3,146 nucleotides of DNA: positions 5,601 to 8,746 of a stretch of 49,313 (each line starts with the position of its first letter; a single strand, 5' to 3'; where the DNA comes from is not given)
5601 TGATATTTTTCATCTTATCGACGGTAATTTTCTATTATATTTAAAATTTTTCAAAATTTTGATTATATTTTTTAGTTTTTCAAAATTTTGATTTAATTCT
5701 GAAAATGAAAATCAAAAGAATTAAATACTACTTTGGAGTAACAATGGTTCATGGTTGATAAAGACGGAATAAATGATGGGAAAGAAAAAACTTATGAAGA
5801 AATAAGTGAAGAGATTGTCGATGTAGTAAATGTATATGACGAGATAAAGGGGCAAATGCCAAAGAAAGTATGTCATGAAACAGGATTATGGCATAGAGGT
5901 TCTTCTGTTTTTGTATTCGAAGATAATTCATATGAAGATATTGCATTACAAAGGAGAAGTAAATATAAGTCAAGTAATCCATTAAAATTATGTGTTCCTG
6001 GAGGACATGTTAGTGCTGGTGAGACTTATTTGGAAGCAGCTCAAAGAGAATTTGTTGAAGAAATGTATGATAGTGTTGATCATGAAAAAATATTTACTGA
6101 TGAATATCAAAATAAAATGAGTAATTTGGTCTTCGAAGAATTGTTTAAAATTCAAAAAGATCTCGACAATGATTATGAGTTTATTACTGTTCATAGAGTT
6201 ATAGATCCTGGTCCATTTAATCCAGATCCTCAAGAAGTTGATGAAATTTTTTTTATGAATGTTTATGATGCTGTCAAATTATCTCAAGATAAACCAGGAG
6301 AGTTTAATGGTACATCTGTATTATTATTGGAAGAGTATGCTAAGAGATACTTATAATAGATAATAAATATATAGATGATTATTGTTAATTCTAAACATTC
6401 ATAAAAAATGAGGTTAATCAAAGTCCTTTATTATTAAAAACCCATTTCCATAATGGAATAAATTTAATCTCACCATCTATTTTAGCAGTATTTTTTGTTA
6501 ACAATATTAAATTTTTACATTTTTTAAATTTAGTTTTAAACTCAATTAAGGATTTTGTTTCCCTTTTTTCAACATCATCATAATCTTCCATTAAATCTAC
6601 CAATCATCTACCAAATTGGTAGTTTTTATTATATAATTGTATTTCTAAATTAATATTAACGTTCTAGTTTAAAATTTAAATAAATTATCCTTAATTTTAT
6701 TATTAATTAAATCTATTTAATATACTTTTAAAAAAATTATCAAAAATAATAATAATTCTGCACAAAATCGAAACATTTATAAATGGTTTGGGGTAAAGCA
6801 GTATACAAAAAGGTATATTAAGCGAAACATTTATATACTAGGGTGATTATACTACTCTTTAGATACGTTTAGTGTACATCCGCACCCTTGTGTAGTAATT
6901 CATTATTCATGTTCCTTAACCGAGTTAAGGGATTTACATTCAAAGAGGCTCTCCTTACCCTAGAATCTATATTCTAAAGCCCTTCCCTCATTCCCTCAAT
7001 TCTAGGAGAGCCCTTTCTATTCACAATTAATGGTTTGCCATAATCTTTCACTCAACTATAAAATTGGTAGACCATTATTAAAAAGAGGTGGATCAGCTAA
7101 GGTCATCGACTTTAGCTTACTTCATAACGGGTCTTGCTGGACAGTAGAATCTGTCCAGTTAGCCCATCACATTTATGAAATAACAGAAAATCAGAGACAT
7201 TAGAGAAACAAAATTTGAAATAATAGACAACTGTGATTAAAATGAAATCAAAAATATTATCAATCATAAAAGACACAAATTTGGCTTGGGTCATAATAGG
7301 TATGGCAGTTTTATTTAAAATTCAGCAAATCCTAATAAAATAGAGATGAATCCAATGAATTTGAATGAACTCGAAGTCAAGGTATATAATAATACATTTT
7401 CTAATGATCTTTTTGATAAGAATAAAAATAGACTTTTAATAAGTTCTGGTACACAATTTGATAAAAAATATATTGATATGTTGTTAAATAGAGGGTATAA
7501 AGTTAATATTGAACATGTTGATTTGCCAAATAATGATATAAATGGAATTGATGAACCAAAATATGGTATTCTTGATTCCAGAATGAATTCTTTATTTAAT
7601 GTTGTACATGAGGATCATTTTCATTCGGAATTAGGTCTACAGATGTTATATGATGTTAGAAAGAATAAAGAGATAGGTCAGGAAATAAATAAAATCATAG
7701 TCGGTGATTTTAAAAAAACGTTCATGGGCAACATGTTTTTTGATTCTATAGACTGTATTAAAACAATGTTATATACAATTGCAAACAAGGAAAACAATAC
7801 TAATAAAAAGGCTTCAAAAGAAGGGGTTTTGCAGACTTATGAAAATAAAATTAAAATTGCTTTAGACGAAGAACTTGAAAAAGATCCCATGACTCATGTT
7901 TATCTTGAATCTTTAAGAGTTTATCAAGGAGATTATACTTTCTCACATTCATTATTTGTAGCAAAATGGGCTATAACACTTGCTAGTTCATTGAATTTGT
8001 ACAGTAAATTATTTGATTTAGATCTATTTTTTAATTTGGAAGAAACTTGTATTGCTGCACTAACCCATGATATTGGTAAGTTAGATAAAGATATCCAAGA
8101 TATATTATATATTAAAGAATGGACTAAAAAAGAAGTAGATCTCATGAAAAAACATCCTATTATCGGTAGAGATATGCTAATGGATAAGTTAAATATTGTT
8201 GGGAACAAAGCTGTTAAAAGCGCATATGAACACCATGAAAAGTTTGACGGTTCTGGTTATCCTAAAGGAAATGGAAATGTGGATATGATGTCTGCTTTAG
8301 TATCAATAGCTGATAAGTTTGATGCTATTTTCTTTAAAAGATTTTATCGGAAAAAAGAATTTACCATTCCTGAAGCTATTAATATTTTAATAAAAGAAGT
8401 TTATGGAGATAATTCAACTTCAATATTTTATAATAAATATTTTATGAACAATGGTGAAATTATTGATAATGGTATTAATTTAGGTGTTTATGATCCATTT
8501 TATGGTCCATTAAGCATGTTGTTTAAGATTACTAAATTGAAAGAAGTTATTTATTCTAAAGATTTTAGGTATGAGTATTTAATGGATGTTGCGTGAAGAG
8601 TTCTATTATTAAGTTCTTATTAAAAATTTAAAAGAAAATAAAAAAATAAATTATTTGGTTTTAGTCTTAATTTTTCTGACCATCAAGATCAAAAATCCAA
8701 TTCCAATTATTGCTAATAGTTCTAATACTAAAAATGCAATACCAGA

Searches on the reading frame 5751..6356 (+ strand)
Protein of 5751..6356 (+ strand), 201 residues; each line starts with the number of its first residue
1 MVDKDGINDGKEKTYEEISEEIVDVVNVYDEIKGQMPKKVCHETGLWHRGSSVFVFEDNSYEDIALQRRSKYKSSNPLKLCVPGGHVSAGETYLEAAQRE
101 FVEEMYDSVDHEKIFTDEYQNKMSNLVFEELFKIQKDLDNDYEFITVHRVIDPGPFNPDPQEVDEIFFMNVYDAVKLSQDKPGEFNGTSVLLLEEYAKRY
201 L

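Call 14: search_protein_families(library=pfam, proteins=[window:5751-6356:+], max_evalue=0.001)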
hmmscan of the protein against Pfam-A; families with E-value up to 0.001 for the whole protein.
window:5751-6356:+ (201 aa): 1 family
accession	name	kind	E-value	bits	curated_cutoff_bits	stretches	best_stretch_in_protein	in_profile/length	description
PF00293.34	NUDIX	-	3e-12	47.1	21.1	1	48-180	3-123/134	NUDIX domain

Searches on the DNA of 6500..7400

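Call 97: search_rna_families(source=window, start=6500, end=7400, threshold=evalue, max_evalue=1)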
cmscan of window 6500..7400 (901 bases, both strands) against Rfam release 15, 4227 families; matches with E-value up to 1: 0.
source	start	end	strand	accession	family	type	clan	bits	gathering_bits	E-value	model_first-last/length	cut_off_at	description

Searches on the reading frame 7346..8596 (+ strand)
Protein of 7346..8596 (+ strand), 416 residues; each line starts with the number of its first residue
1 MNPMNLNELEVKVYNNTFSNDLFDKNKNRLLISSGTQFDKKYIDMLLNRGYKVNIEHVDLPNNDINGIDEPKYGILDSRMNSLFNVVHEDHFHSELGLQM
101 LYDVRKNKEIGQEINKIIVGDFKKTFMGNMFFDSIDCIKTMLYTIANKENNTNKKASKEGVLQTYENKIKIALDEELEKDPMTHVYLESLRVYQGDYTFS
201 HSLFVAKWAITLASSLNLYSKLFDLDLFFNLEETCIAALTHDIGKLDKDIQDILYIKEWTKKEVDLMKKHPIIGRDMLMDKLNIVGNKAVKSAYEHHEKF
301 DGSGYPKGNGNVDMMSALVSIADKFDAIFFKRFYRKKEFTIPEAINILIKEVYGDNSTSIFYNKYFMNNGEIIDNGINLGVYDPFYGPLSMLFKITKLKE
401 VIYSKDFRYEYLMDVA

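Call 14: search_protein_families(library=pfam, proteins=[window:7346-8596:+], max_evalue=0.001)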
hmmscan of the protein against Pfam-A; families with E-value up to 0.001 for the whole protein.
window:7346-8596:+ (416 aa): 2 families
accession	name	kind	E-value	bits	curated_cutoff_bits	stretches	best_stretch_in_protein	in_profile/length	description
PF01966.28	HD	-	1.8e-11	44.8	22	1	198-327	1-115/116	HD domain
PF13487.12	HD_5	-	2.3e-11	44.2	27.2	1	232-351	40-161/170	HD domain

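Call 16: search_protein_families(library=ncbifam, proteins=[window:7346-8596:+], max_evalue=0.001)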
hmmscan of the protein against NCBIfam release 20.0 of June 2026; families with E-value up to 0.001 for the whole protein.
window:7346-8596:+ (416 aa): 2 families
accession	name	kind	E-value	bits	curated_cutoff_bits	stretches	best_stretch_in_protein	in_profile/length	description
NF053512.1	nitric_RR_NosR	exception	3.5e-11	42.8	400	1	200-350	194-336/422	response regulator c-di-GMP phosphodiesterase, NosR family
TIGR00277.1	HDIG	domain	2.1e-07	30.7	27.6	1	197-298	4-83/84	HDIG domain-containing metalloprotein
